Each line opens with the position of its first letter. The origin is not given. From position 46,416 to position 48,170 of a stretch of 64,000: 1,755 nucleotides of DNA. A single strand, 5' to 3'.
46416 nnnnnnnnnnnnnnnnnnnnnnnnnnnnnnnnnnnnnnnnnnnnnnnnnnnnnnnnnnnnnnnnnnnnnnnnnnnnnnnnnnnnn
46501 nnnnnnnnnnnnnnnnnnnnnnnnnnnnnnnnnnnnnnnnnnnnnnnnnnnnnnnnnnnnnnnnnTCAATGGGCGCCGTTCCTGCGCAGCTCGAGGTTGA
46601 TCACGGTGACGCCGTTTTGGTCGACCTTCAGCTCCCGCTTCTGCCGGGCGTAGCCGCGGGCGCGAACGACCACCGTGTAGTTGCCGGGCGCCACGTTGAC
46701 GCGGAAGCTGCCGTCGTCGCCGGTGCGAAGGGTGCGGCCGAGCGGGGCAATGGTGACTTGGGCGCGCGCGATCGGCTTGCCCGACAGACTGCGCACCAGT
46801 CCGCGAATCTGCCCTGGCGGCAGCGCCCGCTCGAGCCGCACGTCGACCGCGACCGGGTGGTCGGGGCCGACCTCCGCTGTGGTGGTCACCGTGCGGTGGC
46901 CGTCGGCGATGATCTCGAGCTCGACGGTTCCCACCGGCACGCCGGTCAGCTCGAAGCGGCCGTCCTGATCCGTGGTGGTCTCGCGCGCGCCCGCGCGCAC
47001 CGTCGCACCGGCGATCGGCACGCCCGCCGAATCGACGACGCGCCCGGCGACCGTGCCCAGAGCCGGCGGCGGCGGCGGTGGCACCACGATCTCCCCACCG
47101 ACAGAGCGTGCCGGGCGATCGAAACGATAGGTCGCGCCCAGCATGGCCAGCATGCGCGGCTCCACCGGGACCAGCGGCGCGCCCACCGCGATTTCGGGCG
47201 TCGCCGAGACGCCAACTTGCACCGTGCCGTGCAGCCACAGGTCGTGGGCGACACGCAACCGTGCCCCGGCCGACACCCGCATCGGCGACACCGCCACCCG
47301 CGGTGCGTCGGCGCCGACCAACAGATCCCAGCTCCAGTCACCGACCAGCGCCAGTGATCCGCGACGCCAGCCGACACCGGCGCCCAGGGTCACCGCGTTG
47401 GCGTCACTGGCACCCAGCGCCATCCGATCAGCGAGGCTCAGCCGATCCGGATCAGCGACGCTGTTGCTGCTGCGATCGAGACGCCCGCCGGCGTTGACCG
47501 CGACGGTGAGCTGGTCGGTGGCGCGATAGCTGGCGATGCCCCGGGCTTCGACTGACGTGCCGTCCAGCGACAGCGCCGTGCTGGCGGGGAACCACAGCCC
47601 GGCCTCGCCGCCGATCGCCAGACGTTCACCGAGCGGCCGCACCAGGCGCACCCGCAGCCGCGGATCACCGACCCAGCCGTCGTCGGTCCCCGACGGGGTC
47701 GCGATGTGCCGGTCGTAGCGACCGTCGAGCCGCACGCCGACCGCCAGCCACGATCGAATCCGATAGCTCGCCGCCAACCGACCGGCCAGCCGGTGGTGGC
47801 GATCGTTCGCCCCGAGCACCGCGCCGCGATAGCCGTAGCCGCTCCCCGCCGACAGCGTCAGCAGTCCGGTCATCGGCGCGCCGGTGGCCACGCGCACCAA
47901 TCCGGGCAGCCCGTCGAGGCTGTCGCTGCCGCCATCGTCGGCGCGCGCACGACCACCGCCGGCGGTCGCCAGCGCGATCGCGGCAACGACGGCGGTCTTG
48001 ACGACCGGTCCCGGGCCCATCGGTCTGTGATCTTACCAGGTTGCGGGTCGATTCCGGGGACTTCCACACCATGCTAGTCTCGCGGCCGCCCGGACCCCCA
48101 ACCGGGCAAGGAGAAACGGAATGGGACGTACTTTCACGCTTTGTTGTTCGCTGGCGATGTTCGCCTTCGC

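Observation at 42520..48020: Five-gene minus-strand operon in which every junction is a 4-nt start/stop overlap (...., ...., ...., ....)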

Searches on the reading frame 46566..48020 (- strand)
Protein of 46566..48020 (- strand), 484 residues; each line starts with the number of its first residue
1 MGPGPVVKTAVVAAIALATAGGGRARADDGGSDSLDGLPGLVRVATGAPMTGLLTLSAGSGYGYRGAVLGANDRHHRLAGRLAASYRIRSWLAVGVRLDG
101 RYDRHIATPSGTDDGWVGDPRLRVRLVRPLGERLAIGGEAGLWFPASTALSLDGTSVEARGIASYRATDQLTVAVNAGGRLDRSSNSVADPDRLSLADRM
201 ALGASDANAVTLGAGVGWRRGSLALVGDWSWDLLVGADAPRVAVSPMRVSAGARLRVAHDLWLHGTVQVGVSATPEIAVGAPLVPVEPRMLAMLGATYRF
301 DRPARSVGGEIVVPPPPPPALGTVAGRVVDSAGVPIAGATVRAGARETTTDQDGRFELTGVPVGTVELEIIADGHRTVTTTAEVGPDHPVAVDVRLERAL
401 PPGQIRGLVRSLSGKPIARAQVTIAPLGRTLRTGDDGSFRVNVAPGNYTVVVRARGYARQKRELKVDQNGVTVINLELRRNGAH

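Call 3: search_protein_families(library=pfam, proteins=[window:46566-48020:-], max_evalue=0.1)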
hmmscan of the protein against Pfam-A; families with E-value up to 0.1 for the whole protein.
window:46566-48020:- (484 aa): 13 families
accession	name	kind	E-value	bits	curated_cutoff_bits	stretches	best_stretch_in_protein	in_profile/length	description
PF13620.12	CarboxypepD_reg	-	2.2e-31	108.5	32.3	2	404-478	1-81/82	Carboxypeptidase regulatory-like domain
PF13715.12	CarbopepD_reg_2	-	2.1e-19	69.8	32.2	2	405-479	1-77/88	CarboxypepD_reg-like domain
PF15976.11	CooC_C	-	1.3e-08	35.2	29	1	323-360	18-55/93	CS1-pili formation C-terminal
PF08308.17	PEGA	-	4.6e-08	33.3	20.8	2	442-480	30-69/71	PEGA domain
PF25020.1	TTR_TEN1-4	-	5.7e-05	23.4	27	1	323-388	8-77/86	Teneurin TTR-like domain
PF17802.7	SpaA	-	0.00026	21.5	23.1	0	416-470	15-80/91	Prealbumin-like fold domain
PF16371.11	MetallophosN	-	0.0043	17.7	35.6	1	326-359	1-33/77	N terminal of Calcineurin-like phosphoesterase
PF02369.22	Big_1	-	0.005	17.3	34.9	0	323-380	20-88/93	Bacterial Ig-like domain (group 1)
PF17210.9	SdrD_B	-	0.0052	17.4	29.7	0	345-393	39-86/112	SdrD B-like domain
PF14686.12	fn3_3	-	0.014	15.6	24.4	0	433-472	31-66/75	Polysaccharide lyase family 4, domain II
PF09430.16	EMC7_beta-sandw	-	0.021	15.5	26.6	0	340-376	13-51/122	ER membrane protein complex subunit 7, beta-sandwich domain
PF07550.17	Shr-like_HID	-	0.042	14.8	22.3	0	444-460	59-75/82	Heme-binding protein Shr-like, Hb-interacting domain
PF17789.7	MG4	-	0.074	13.7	24.7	0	327-359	21-59/95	Macroglobulin domain MG4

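Call 4: search_protein_families(library=ncbifam, proteins=[window:46566-48020:-], max_evalue=0.1)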
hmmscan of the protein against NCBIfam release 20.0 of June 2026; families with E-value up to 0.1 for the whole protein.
window:46566-48020:- (484 aa): 4 families
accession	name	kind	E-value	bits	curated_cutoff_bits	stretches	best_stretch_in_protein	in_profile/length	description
NF052345.1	S_layer_anammox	exception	2.5e-14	51.7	1400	2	316-398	1307-1393/1596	Kustd1514 family S-layer glycoprotein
TIGR04056.1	OMP_RagA_SusC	subfamily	1.6e-11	43.3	368.25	2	323-377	2-56/981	SusC/RagA family TonB-linked outer membrane protein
NF040788.1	S-lay_SlaB_Mtsph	equivalog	0.00027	20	700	1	319-374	118-172/416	S-layer protein SlaB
NF058648.1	ECF_sub_HI1622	equivalog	0.071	13.1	100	0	346-378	55-89/180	NikL family nickel/cobalt ECF transporter subunit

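Call 26: find_homologous_proteins(query=window:46566-48020:-, max_evalue=0.001)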
Query window:46566-48020:- (484 aa): 141 proteins with E <= 0.001 among 8000 candidates; the best 120 are listed.
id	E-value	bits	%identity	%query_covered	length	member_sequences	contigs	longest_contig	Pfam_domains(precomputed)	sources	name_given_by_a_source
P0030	0.0e+0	1037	100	100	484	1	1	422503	PF13715.13,PF25020.2,PF08308.18,PF15976.12,PF13620.13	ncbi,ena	-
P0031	3.0e-272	922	90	99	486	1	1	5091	PF13715.13,PF25020.2,PF08308.18,PF15976.12,PF13620.13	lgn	-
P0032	2.2e-261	886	86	100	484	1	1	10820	PF13715.13,PF25020.2,PF08308.18,PF15976.12,PF13620.13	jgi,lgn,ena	-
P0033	1.6e-136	474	55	97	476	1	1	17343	PF13715.13,PF08308.18,PF15976.12,PF17802.8,PF13620.13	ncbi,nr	ncbi:MAG TPA: carboxypeptidase-like regulatory domain-containing protein [Kofleriaceae bacterium]|nr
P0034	5.9e-131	456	52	94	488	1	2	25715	PF13715.13,PF08308.18,PF15976.12,PF13620.13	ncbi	-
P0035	4.2e-119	417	47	93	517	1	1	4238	PF13715.13,PF13620.13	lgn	-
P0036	8.3e-117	409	47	78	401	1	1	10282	PF13715.13,PF13620.13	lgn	-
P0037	5.3e-115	403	51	91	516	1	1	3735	PF13715.13,PF15976.12,PF13620.13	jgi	-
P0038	3.1e-111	391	49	92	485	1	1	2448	PF13715.13,PF13620.13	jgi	jgi:hypothetical protein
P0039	1.7e-109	385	49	93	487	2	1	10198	PF13715.13,PF16371.13,PF15976.12,PF13620.13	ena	-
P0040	1.3e-108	382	47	93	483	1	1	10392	PF13715.13,PF08308.18,PF15976.12,PF13620.13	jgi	jgi:hypothetical protein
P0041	1.8e-107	378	47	92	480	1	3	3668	PF13715.13,PF13620.13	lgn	-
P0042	5.4e-104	367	46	93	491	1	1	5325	PF13715.13,PF08308.18,PF13620.13,PF22904.4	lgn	-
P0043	5.4e-103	364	46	93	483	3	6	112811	PF13715.13,PF15976.12,PF13620.13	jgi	jgi:hypothetical protein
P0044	2.4e-100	355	43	93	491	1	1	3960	PF13715.13,PF08308.18,PF17802.8,PF13620.13,PF22904.4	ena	-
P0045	2.4e-100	355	41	93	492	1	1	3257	PF13715.13,PF08308.18,PF13620.13,PF22904.4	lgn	-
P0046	4.1e-99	351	44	92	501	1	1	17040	PF10670.16,PF13715.13,PF08308.18,PF13620.13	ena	-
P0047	9.7e-98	346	44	93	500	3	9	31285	PF13715.13,PF08308.18,PF13620.13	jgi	jgi:hypothetical protein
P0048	2.3e-97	345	41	92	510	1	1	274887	PF13715.13,PF13620.13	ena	-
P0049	1.2e-95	339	46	92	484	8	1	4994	PF13715.13,PF25020.2,PF13620.13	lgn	-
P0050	2.1e-93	332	42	93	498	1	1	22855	PF13715.13,PF13620.13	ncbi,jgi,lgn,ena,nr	ncbi:MAG TPA: carboxypeptidase-like regulatory domain-containing protein [Kofleriaceae bacterium]|nr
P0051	1.0e-92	330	42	99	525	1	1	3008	PF13715.13,PF08308.18,PF13620.13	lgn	-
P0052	8.7e-92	327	44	94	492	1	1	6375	PF13715.13,PF13620.13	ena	-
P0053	2.9e-91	325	42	96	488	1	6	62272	PF13715.13,PF13620.13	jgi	jgi:hypothetical protein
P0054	3.5e-91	325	39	96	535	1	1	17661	PF13715.13,PF08308.18,PF13620.13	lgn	-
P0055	5.0e-89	318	41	93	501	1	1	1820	PF13715.13,PF08308.18,PF13620.13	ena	-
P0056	2.7e-86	309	41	93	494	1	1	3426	PF13715.13,PF08308.18,PF13620.13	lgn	-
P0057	3.9e-86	308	39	98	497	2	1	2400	PF13715.13,PF13620.13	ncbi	-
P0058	7.0e-86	307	40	96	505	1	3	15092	PF13715.13,PF08308.18,PF13620.13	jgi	jgi:hypothetical protein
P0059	2.2e-85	306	39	95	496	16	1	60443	PF13715.13,PF17802.8,PF13620.13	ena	-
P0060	7.9e-85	304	42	96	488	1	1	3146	PF13715.13,PF13620.13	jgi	jgi:hypothetical protein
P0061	9.7e-84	300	41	97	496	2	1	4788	PF13715.13,PF13620.13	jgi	-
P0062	1.0e-83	300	40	98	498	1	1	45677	PF13715.13,PF13620.13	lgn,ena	-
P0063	2.4e-83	299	42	92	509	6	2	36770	PF13715.13,PF25020.2,PF08308.18,PF13620.13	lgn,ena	-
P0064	1.8e-82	296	40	95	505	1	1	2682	PF13715.13,PF13620.13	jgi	jgi:hypothetical protein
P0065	2.0e-82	296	47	54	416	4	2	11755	PF08308.18,PF13620.13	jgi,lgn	jgi:hypothetical protein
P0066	2.1e-81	292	39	91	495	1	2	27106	PF13715.13,PF08308.18,PF13620.13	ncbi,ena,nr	ncbi:MAG: carboxypeptidase-like regulatory domain-containing protein [Proteobacteria bacterium]|nr:c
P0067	2.5e-80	289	40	93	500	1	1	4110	PF13620.13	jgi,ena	-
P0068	3.3e-79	285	38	94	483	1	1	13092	PF13715.13,PF08308.18,PF13620.13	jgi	jgi:hypothetical protein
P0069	1.1e-78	283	39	92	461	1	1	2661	PF13715.13,PF08308.18,PF17802.8,PF13620.13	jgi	jgi:hypothetical protein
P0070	1.5e-78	283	40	94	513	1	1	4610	PF13715.13,PF08308.18,PF13620.13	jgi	jgi:Carboxypeptidase regulatory-like domain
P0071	7.0e-78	281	41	91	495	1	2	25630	PF08308.18,PF13620.13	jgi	jgi:hypothetical protein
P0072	1.5e-77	280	38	94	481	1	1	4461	PF13715.13,PF13620.13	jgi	jgi:hypothetical protein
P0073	3.7e-77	278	37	97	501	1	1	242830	PF13715.13,PF13620.13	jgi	jgi:hypothetical protein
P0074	3.0e-76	275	39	92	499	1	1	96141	PF13715.13,PF08308.18,PF13620.13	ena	-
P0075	1.3e-75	273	37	92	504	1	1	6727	PF13715.13,PF08308.18,PF17802.8,PF13620.13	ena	-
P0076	1.3e-75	273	39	87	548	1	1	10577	PF13715.13,PF25020.2,PF14686.13,PF07210.19,PF08308.18,PF15976.12,PF13620.13,PF09430.17,PF22904.4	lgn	-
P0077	3.7e-75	272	39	88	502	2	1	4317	PF13620.13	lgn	-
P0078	1.1e-73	267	39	94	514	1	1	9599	PF13715.13,PF08308.18,PF13620.13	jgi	-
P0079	1.8e-73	266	40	90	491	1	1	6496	PF13620.13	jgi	jgi:hypothetical protein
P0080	7.5e-73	264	39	91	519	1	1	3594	PF13715.13,PF08308.18,PF13620.13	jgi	jgi:hypothetical protein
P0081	2.1e-72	263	40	91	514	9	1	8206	PF13715.13,PF08308.18,PF13620.13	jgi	jgi:hypothetical protein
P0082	2.3e-72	263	38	95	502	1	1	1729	PF13715.13,PF13620.13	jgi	-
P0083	3.4e-72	262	40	90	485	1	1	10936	PF13620.13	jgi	jgi:hypothetical protein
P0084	3.8e-72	262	38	88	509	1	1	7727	PF08308.18,PF13620.13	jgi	jgi:hypothetical protein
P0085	7.8e-72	261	35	94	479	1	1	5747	PF13715.13,PF08308.18,PF13620.13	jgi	jgi:hypothetical protein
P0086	4.7e-71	258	37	91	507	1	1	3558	PF13715.13,PF08308.18,PF13620.13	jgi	-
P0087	1.7e-70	256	39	87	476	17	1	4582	PF13715.13,PF08308.18,PF13620.13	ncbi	-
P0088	2.8e-70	256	39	91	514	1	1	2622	PF13715.13,PF08308.18,PF13620.13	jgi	jgi:hypothetical protein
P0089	9.8e-70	254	38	91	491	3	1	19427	PF13715.13,PF08308.18,PF13620.13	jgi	jgi:hypothetical protein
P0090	1.1e-69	254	38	88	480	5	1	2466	PF13715.13,PF17802.8,PF13620.13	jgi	-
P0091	1.1e-69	254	39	88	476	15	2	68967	PF13715.13,PF08308.18,PF13620.13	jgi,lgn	jgi:hypothetical protein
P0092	1.5e-69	253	38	90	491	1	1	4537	PF13620.13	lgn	-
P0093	2.1e-69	253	40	85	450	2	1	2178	PF13715.13,PF08308.18,PF13620.13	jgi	jgi:hypothetical protein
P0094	2.9e-69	252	37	92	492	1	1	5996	PF13715.13,PF08308.18,PF17802.8,PF13620.13,PF22904.4,PF17210.10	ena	-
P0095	3.8e-69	252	39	98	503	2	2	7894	PF13715.13,PF08308.18,PF13620.13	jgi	jgi:hypothetical protein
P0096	7.7e-69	251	39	92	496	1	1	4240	PF13715.13,PF08308.18,PF13620.13,PF09430.17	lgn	-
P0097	1.1e-68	251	37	92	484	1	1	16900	PF13715.13,PF08308.18,PF13620.13,PF09430.17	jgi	jgi:hypothetical protein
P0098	1.7e-68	250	39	91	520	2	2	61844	PF13715.13,PF13620.13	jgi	-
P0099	2.8e-67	246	37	92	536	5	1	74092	PF13715.13,PF13620.13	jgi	-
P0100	1.3e-66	244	36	93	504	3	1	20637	PF13715.13,PF13620.13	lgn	-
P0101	1.5e-66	243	38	94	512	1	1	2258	PF13715.13,PF08308.18,PF13620.13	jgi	jgi:hypothetical protein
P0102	3.3e-66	242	49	44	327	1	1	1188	PF08308.18,PF13620.13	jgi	jgi:hypothetical protein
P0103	8.9e-65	238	41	61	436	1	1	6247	PF13620.13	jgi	jgi:hypothetical protein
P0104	9.4e-65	238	36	92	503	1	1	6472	PF13715.13,PF08308.18,PF13620.13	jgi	jgi:hypothetical protein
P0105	1.3e-64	237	36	97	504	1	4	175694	PF13715.13,PF13620.13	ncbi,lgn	-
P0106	1.4e-63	234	42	61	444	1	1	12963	PF13620.13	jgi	jgi:hypothetical protein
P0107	3.2e-63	232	38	75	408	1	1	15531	PF13620.13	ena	-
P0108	1.1e-62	231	44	57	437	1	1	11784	PF13620.13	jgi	jgi:hypothetical protein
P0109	1.9e-62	230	39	80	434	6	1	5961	PF13620.13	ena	-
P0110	5.3e-62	228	37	93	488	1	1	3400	PF13715.13,PF08308.18,PF13620.13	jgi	jgi:hypothetical protein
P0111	1.1e-61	227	39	84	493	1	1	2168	PF13715.13,PF08308.18,PF13620.13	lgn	-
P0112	2.9e-61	226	36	67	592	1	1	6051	PF13715.13,PF25020.2,PF13620.13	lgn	-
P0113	3.8e-61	226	43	57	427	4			PF13620.13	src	-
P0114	5.3e-61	225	36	86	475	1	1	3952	PF13715.13,PF08308.18,PF13620.13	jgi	jgi:hypothetical protein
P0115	1.0e-60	224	36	94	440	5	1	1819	PF13620.13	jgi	jgi:hypothetical protein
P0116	1.9e-60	223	35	93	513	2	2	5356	PF13715.13,PF08308.18,PF13620.13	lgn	-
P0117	3.1e-60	223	35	97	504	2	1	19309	PF13715.13,PF08308.18,PF13620.13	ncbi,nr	ncbi:MAG TPA: carboxypeptidase-like regulatory domain-containing protein [Polyangiaceae bacterium]|n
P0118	3.8e-60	222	35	98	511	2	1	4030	PF13715.13,PF13620.13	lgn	-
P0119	1.7e-59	220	37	86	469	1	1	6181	PF13715.13,PF08308.18,PF13620.13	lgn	-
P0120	4.9e-59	219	36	86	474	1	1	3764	PF13715.13,PF08308.18,PF13620.13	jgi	jgi:hypothetical protein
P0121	6.5e-59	218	35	93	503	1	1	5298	PF13715.13,PF13620.13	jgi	jgi:hypothetical protein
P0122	1.5e-58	217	45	54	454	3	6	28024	PF13620.13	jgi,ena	jgi:hypothetical protein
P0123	1.5e-58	217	36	91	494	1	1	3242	PF13715.13,PF08308.18,PF13620.13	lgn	-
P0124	1.5e-57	214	44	54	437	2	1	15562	PF13620.13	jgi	jgi:hypothetical protein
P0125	2.1e-57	213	33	92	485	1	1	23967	PF13715.13,PF13620.13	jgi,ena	-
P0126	3.9e-57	212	37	84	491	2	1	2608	PF13715.13,PF08308.18,PF13620.13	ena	-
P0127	4.1e-57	212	34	93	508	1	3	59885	PF13715.13,PF13620.13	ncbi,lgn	ncbi:MAG TPA: carboxypeptidase regulatory-like domain-containing protein [Polyangiaceae bacterium]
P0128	4.4e-57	212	34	91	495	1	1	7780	PF13715.13,PF08308.18,PF13620.13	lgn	-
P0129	8.2e-57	211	35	97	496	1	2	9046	PF13715.13,PF08308.18,PF13620.13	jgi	jgi:hypothetical protein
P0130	1.2e-56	211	33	92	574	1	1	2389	PF13715.13,PF25020.2,PF13620.13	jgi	jgi:hypothetical protein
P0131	1.2e-56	211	38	84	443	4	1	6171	PF13715.13,PF13620.13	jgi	jgi:hypothetical protein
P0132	2.4e-56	210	35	92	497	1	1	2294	PF13715.13,PF08308.18,PF13620.13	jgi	-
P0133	2.6e-56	210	32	93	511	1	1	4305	PF13715.13,PF08308.18,PF17802.8,PF13620.13,PF22904.4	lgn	-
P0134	2.9e-56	210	43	61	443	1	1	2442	PF13620.13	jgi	jgi:hypothetical protein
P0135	9.5e-56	208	43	51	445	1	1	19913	PF13620.13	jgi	jgi:Carboxypeptidase regulatory-like domain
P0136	3.0e-55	206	36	86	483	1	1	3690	PF13715.13,PF08308.18,PF13620.13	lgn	-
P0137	9.3e-55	205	35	91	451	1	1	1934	PF13715.13,PF13620.13,PF09430.17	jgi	jgi:hypothetical protein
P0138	6.0e-53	199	36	80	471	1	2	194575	PF13715.13,PF08308.18,PF13620.13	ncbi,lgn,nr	ncbi:MAG TPA: carboxypeptidase-like regulatory domain-containing protein [Polyangiaceae bacterium]|n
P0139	4.0e-51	193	40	57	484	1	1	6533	PF13620.13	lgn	-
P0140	5.0e-51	192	45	51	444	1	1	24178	PF08308.18,PF13620.13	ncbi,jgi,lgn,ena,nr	ncbi:MAG TPA: carboxypeptidase-like regulatory domain-containing protein [Polyangia bacterium]|nr:ca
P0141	1.3e-50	191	33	96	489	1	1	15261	PF13715.13,PF13620.13,PF09430.17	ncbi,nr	ncbi:MAG TPA: carboxypeptidase-like regulatory domain-containing protein [Polyangiales bacterium]|nr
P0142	2.2e-50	190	36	87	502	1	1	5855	PF13715.13,PF13620.13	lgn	-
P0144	3.2e-46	176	33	93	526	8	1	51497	PF13715.13,PF13620.13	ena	-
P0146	6.6e-45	172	36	63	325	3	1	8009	PF13715.13,PF08308.18,PF13620.13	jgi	jgi:hypothetical protein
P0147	1.3e-44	171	32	97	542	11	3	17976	PF13715.13,PF17802.8,PF13620.13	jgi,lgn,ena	-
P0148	7.0e-44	169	34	96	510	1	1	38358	PF13715.13,PF13620.13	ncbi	ncbi:MAG: carboxypeptidase regulatory-like domain-containing protein [Kofleriaceae bacterium]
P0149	3.2e-39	153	33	88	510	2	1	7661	PF08308.18,PF13620.13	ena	-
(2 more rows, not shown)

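Call 46: predict_structure(alignment_id=A3)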
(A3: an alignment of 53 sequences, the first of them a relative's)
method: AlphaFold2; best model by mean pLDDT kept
length: 484 residues; sequences in the alignment: 53
mean_pLDDT: 91.0   pTM: 0.64
mean pLDDT of the five models: 91.0, 91.0, 90.8, 90.3, 90.3
residues with pLDDT >= 90: 388; 70-90: 52; 50-70: 30; < 50: 14
segments of 3 or more residues with pLDDT < 50: 1-4, 20-27
pLDDT, mean of each block of 10 residues (from residue 1): 51 58 44 88 95 96 95 95 97 97 93 93 97 96 82 94 96 98 94 95 96 97 96 98 98 95 98 96 96 98 70 74 96 95 97 97 96 94 90 88 91 97 94 98 93 97 93 97 72
secondary structure, 60 per line:
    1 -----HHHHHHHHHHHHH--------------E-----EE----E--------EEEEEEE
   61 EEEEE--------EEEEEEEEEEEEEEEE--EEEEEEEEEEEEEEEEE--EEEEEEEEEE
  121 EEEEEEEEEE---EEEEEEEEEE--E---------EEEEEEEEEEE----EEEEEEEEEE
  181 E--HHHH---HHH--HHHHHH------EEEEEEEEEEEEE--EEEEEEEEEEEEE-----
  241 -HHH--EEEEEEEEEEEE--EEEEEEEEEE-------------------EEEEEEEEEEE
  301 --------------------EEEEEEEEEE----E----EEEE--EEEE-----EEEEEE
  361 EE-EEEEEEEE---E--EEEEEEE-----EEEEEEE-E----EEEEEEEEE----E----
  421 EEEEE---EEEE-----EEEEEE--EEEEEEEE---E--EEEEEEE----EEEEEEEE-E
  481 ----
elements in order: H6-18 E54-65 E74-89 E92-108 E111-130 E134-143 E156-166 E171-181 H184-187 H196-201 E208-220 E223-235 E247-258 E261-270 E290-300 E321-330 E340-343 E346-349 E355-362 E364-371 E378-384 E390-396 E403-411 E421-425 E429-432 E438-443 E446-453 E460-466 E471-478

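Call 80: find_encoding_contigs(protein=P0030, flank=2000, max_places=2)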
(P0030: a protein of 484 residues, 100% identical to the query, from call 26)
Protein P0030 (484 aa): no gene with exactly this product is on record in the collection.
